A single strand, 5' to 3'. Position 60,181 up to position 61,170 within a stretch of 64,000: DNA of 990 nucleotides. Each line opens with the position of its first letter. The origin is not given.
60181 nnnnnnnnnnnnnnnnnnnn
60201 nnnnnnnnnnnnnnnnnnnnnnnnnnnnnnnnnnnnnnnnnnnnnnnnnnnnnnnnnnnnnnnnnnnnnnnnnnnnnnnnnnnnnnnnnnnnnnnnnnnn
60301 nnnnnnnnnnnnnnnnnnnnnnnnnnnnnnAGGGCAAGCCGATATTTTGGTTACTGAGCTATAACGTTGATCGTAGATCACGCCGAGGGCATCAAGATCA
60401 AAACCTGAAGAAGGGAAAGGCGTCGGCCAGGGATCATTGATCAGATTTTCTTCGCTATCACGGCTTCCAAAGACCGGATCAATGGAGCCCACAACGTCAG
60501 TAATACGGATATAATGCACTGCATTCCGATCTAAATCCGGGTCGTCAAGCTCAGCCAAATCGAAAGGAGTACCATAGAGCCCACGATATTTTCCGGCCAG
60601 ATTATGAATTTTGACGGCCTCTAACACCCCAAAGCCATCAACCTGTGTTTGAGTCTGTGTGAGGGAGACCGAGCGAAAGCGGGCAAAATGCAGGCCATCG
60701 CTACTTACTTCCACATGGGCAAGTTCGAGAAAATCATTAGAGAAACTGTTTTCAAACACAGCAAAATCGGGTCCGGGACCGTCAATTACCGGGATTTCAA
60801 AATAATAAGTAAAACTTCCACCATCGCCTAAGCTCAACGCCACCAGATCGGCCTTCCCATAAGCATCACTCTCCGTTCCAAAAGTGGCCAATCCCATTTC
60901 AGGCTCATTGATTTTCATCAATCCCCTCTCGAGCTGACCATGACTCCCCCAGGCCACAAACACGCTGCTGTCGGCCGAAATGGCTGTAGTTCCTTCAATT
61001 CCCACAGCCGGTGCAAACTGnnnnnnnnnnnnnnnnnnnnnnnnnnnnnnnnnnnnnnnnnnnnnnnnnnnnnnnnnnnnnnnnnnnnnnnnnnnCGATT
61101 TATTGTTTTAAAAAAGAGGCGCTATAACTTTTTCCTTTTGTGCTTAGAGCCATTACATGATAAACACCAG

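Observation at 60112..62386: Two T9SS-sorted secreted proteins sit inside a cobalamin-riboswitch operon: candidate secreted or surface-tethered corrinoid scavengers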

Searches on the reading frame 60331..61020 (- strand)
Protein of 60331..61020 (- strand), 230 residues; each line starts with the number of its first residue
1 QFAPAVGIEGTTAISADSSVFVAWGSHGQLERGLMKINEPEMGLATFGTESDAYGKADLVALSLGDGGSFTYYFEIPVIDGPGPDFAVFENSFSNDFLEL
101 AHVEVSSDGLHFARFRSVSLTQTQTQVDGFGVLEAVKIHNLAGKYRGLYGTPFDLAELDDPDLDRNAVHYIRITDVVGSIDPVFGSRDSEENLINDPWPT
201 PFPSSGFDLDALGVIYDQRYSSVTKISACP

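Call 10: find_homologous_proteins(query=window:60331-61020:-, max_evalue=0.001)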
Query window:60331-61020:- (230 aa): 7999 proteins with E <= 0.001 among 8000 candidates; the best 120 are listed.
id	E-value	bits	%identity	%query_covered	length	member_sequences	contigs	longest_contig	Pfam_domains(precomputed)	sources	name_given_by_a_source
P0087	4.9e-150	515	100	100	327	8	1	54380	PF18962.8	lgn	-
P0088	3.1e-124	431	83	97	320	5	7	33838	PF18962.8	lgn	-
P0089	4.6e-113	394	78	97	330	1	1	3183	PF18962.8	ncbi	-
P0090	1.7e-90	321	64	96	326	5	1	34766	PF18962.8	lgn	-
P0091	4.5e-89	316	64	98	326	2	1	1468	PF18962.8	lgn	-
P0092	1.4e-86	308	64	94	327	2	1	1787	PF18962.8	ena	-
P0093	1.2e-85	305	61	98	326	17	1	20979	PF18962.8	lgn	-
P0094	4.7e-84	299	62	98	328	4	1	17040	-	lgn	-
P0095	7.4e-82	292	61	94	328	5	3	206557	PF18962.8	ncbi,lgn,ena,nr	ncbi:MAG: cell surface protein [Bacteroidetes bacterium]|nr:MAG: cell surface protein [Bacteroidota 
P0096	1.5e-81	291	62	97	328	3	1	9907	PF18962.8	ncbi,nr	ncbi:MAG: T9SS type A sorting domain-containing protein [Bacteroidales bacterium]|nr:T9SS type A sor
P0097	2.0e-81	291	58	100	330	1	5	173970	PF18962.8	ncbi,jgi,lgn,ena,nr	ncbi:MAG: secretion protein [Bacteroidetes bacterium HGW-Bacteroidetes-1]|jgi:hypothetical protein|n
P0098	2.2e-81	291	59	99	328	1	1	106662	-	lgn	-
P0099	2.6e-81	290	63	97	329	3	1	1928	PF18962.8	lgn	-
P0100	6.1e-81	289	60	100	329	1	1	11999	PF18962.8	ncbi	-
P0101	6.9e-81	289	59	99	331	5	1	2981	PF18962.8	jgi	jgi:hypothetical protein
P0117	4.3e-79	283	58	98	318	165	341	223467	PF18962.8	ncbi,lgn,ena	-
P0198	3.6e-73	264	55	93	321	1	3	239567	PF18962.8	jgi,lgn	jgi:hypothetical protein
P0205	4.9e-73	263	55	94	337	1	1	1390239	PF18962.8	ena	-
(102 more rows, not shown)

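Call 54: find_encoding_contigs(protein=P0117, flank=7000, max_places=2)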
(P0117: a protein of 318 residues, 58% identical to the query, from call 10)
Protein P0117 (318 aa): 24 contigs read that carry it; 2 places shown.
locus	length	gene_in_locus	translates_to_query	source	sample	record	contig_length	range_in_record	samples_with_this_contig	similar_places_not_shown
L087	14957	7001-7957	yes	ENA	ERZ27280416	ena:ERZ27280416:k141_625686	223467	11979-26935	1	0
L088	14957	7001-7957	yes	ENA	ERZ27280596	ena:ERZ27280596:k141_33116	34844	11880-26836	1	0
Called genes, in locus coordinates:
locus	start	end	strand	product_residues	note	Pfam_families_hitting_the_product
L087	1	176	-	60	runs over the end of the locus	-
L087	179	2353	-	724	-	PF04023:FeoA, PF01926:MMR_HSR1, PF02421:FeoB_N, PF07670:Gate, PF07664:FeoB_C, PF07670:Gate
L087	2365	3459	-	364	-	PF04966:OprB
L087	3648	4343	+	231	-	PF01814:Hemerythrin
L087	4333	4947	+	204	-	PF00196:GerE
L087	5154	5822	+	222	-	PF06971:Put_DNA-bind_N, PF02629:CoA_binding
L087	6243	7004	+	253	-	PF18962:Por_Secre_tail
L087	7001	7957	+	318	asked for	PF18962:Por_Secre_tail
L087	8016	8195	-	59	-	-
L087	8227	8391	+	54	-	-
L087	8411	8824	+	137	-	-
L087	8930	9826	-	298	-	PF00165:HTH_AraC (faint), PF12833:HTH_18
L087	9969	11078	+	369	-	-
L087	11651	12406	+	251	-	PF14697:Fer4_21 (faint), PF12797:Fer4_2 (faint), PF00037:Fer4 (weak), PF12838:Fer4_7, PF13187:Fer4_9, PF13237:Fer4_10 (weak), PF00037:Fer4, PF12837:Fer4_6 (weak), +2 more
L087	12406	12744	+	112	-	PF01638:HxlR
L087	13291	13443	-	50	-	-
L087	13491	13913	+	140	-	PF03061:4HBT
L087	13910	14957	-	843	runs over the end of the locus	PF13620:CarboxypepD_reg, PF13715:CarbopepD_reg_2, PF07715:Plug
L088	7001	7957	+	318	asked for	PF18962:Por_Secre_tail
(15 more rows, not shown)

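Call 55: find_encoding_contigs(protein=P0205, flank=7000, max_places=2)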
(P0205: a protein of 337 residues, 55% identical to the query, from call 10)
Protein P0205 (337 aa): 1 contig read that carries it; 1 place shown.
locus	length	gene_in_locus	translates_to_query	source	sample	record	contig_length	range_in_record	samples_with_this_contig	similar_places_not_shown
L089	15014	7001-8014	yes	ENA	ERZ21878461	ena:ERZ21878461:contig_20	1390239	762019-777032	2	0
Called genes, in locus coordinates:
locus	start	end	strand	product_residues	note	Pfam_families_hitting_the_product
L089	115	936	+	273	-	PF02146:SIR2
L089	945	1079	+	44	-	-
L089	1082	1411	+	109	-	PF00403:HMA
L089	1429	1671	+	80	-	PF14899:DUF4492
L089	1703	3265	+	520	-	PF01654:Cyt_bd_oxida_I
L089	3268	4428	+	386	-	PF02322:Cyt_bd_oxida_II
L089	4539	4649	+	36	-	-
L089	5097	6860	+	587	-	PF18962:Por_Secre_tail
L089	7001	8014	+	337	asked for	PF18962:Por_Secre_tail (faint)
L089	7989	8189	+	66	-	-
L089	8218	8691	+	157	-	PF07715:Plug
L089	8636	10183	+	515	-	PF00593:TonB_dep_Rec_b-barrel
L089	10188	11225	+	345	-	PF16819:DUF5074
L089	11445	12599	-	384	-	PF02670:DXP_reductoisom, PF08436:DXP_redisom_C, PF13288:DXPR_C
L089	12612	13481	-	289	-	PF01551:Peptidase_M23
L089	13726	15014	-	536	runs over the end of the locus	PF00239:Resolvase, PF07508:Recombinase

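Call 56: find_encoding_contigs(protein=P0198, flank=7000, max_places=2)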
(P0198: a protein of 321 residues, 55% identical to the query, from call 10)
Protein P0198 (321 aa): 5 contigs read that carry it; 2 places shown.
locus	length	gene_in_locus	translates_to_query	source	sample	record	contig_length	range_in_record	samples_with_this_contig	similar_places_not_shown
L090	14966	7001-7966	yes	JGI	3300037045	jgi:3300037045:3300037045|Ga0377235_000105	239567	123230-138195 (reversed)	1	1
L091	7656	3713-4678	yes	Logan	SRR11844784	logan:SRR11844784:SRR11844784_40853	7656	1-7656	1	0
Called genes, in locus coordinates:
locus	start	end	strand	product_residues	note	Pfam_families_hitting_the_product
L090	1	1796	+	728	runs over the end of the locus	PF11832:DUF3352, PF07661:MORN_2 (faint)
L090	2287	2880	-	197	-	PF00578:AhpC-TSA, PF08534:Redoxin, PF13098:Thioredoxin_2, PF00085:Thioredoxin, PF13905:Thioredoxin_8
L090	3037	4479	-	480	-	PF01370:Epimerase, PF05368:NmrA, PF13460:NAD_binding_10, PF11066:DUF2867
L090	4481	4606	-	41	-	-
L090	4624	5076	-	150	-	PF01243:PNPOx_N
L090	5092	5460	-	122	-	-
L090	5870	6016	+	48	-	-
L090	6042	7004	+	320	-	PF14717:DUF4465, PF18962:Por_Secre_tail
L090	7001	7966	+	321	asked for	PF18962:Por_Secre_tail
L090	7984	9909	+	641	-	PF07715:Plug, PF00593:TonB_dep_Rec_b-barrel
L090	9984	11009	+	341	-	PF16819:DUF5074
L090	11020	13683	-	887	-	PF13424:TPR_12, PF17874:TPR_MalT, PF13424:TPR_12, PF00515:TPR_1, PF13374:TPR_10, PF13424:TPR_12, PF13424:TPR_12, PF07228:SpoIIE, +11 more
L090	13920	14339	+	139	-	PF04246:RseC_MucC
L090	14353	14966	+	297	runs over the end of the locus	PF04060:FeS, PF12838:Fer4_7 (weak), PF13187:Fer4_9 (weak), PF13237:Fer4_10 (weak), PF14697:Fer4_21 (weak), PF00037:Fer4 (weak), PF12797:Fer4_2 (weak), PF00037:Fer4, +7 more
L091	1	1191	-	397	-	?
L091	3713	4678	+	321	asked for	PF18962:Por_Secre_tail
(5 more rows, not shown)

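Call 61: search_protein_families(library=pfam, proteins=[L087:6243-7004:+, L089:5097-6860:+, L090:6042-7004:+], max_evalue=0.01)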
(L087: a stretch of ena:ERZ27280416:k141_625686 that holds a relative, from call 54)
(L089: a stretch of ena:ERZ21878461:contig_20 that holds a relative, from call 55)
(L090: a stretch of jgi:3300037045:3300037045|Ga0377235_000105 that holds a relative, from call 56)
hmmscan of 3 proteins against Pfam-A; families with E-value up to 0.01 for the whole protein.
L087:6243-7004:+ (253 aa): 4 families
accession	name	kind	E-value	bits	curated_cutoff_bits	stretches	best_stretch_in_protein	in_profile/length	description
PF18962.6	Por_Secre_tail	-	3.3e-12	46.9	27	1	178-252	1-75/75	Secretion system C-terminal sorting domain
PF14478.12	DUF4430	-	9.4e-06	26.4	23.8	1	70-139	3-68/72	Domain of unknown function (DUF4430)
PF11589.14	DUF3244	-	0.00076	19.9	25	1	194-241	38-85/96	Domain of unknown function (DUF3244)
PF06952.16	PsiA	-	0.0056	16.4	25.3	1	115-164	146-195/237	PsiA protein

L089:5097-6860:+ (587 aa): 1 family
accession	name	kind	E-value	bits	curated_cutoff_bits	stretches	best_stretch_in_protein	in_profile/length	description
PF18962.6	Por_Secre_tail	-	1e-14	55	27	1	519-585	1-74/75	Secretion system C-terminal sorting domain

L090:6042-7004:+ (320 aa): 2 families
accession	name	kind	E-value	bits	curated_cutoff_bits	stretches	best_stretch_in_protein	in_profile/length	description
PF14717.12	DUF4465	-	4.9e-43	148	25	1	68-241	4-176/176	Domain of unknown function (DUF4465)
PF18962.6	Por_Secre_tail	-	2.3e-08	34.6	27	1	260-319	2-72/75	Secretion system C-terminal sorting domain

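Call 75: search_protein_representatives(protein=window:60331-61020:-)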
Query: 230 residues. Proteins with E-value up to 0.001 (for the whole library): 1909; up to 1e-10: 1406; up to 1e-30: 638. The best 150 are listed.
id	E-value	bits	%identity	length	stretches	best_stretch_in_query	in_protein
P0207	2.7e-105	367.3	47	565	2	1-215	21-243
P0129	9.6e-78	277.1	57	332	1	1-225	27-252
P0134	2.0e-77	276.1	56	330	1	1-225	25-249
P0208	2.6e-77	275.7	60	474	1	2-218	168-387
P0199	1.1e-73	263.8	55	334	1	1-224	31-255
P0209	9.9e-72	257.5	59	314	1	1-216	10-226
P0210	3.6e-70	252.4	59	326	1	1-216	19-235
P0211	2.3e-69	249.7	51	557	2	2-218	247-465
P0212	2.9e-69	249.4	55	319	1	1-225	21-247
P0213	2.0e-68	246.7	55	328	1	1-220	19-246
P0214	2.3e-68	246.5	53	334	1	1-216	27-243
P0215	4.5e-68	245.5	58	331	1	1-218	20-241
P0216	9.0e-68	244.5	53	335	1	1-225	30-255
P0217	1.3e-67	244.0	56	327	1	1-224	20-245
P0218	1.4e-67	243.9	57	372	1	2-221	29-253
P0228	8.6e-66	238.0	55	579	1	2-219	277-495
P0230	1.4e-65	237.3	56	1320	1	2-218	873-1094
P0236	1.4e-64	234.1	56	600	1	2-219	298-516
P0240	4.9e-64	232.3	52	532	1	1-223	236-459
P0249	3.9e-63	229.3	57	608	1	2-216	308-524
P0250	4.0e-63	229.3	56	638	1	2-218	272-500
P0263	7.4e-62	225.1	54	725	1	2-218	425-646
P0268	1.1e-61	224.6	54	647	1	4-219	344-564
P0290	2.0e-60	220.4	55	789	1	2-219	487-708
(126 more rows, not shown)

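Call 77: search_protein_families(library=pfam, proteins=[P0208, P0228, P0236, P0240, P0249, P0250, P0263, P0268, P0290, P0230], max_evalue=0.001)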
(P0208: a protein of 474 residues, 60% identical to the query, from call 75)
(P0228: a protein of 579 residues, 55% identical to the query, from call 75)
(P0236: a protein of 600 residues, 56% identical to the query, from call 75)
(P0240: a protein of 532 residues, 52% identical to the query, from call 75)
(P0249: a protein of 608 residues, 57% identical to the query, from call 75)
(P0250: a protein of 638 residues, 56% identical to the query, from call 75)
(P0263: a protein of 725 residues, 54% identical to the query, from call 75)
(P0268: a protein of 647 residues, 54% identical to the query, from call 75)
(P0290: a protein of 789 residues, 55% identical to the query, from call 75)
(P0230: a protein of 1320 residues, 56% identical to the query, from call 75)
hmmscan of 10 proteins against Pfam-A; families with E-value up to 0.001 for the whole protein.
P0208 (474 aa): 2 families
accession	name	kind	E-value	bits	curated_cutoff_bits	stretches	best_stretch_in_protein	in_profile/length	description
PF18962.6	Por_Secre_tail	-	3.5e-13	50.1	27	1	402-471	1-75/75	Secretion system C-terminal sorting domain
PF14478.12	DUF4430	-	1.7e-05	25.6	23.8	1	107-139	36-68/72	Domain of unknown function (DUF4430)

P0228 (579 aa): 2 families
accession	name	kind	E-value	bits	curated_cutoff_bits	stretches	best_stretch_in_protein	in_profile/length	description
PF18962.6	Por_Secre_tail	-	1.3e-15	57.8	27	1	509-576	1-73/75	Secretion system C-terminal sorting domain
PF03160.20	Calx-beta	-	1.1e-09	38.8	27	1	165-275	7-117/119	Calx-beta domain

P0236 (600 aa): 1 family
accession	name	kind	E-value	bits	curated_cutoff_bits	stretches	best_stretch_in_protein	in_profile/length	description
PF18962.6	Por_Secre_tail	-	1.3e-10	41.8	27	1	532-598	1-75/75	Secretion system C-terminal sorting domain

P0240 (532 aa): 2 families
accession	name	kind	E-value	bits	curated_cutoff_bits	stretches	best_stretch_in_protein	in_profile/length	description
PF14717.12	DUF4465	-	9e-52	176.4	25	1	59-229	2-176/176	Domain of unknown function (DUF4465)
PF18962.6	Por_Secre_tail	-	0.00037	21.2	27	0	483-521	23-66/75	Secretion system C-terminal sorting domain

P0249 (608 aa): 1 family
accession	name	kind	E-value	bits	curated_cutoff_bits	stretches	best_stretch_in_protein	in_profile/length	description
PF18962.6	Por_Secre_tail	-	8.3e-12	45.7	27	1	540-606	2-75/75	Secretion system C-terminal sorting domain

P0250 (638 aa): 0 families

P0263 (725 aa): 1 family
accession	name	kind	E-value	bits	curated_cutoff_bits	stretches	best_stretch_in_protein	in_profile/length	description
PF18962.6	Por_Secre_tail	-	3.6e-12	46.8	27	1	660-725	1-72/75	Secretion system C-terminal sorting domain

P0268 (647 aa): 1 family
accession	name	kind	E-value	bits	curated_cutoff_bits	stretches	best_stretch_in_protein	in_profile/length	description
PF18962.6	Por_Secre_tail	-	8.6e-10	39.2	27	1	582-647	1-72/75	Secretion system C-terminal sorting domain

P0290 (789 aa): 1 family
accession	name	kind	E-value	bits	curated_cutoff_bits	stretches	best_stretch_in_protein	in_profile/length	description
PF18962.6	Por_Secre_tail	-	5e-11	43.2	27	1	722-787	2-74/75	Secretion system C-terminal sorting domain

P0230 (1320 aa): 4 families
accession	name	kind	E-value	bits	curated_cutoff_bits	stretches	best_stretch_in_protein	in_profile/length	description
PF18998.6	Flg_new_2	-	6.8e-23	80.9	23.6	2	1104-1168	2-72/73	Divergent InlB B-repeat domain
PF18962.6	Por_Secre_tail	-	5.7e-11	43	27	1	1255-1318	1-70/75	Secretion system C-terminal sorting domain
PF00041.27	fn3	-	8.4e-09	36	25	1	425-493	2-76/84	Fibronectin type III domain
PF09479.16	Flg_new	-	0.00019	21.9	27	0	1101-1163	1-64/65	Listeria-Bacteroides repeat domain (List_Bact_rpt)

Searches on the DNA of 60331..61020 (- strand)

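Call 58: search_rna_families(sources=[L087, L089, L090], threshold=gathering)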
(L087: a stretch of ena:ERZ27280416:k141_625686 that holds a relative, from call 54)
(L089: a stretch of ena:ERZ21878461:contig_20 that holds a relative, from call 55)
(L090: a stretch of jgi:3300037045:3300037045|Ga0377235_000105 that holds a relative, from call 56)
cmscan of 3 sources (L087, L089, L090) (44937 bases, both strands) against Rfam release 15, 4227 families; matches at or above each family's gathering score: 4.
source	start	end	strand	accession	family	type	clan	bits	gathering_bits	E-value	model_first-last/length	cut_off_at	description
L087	5910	6094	+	RF00174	Cobalamin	Cis-reg; riboswitch;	CL00101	110.9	31.5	4.4e-27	1-189/189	no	Cobalamin riboswitch aptamer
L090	5738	5927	+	RF00174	Cobalamin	Cis-reg; riboswitch;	CL00101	99.2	31.5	1e-23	1-189/189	no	Cobalamin riboswitch aptamer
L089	4766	4985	+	RF00174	Cobalamin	Cis-reg; riboswitch;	CL00101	87.4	31.5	2.3e-20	1-189/189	no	Cobalamin riboswitch aptamer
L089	13694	13766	+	RF00005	tRNA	Gene; tRNA;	CL00001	65.2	29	4.6e-12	1-71/71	no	tRNA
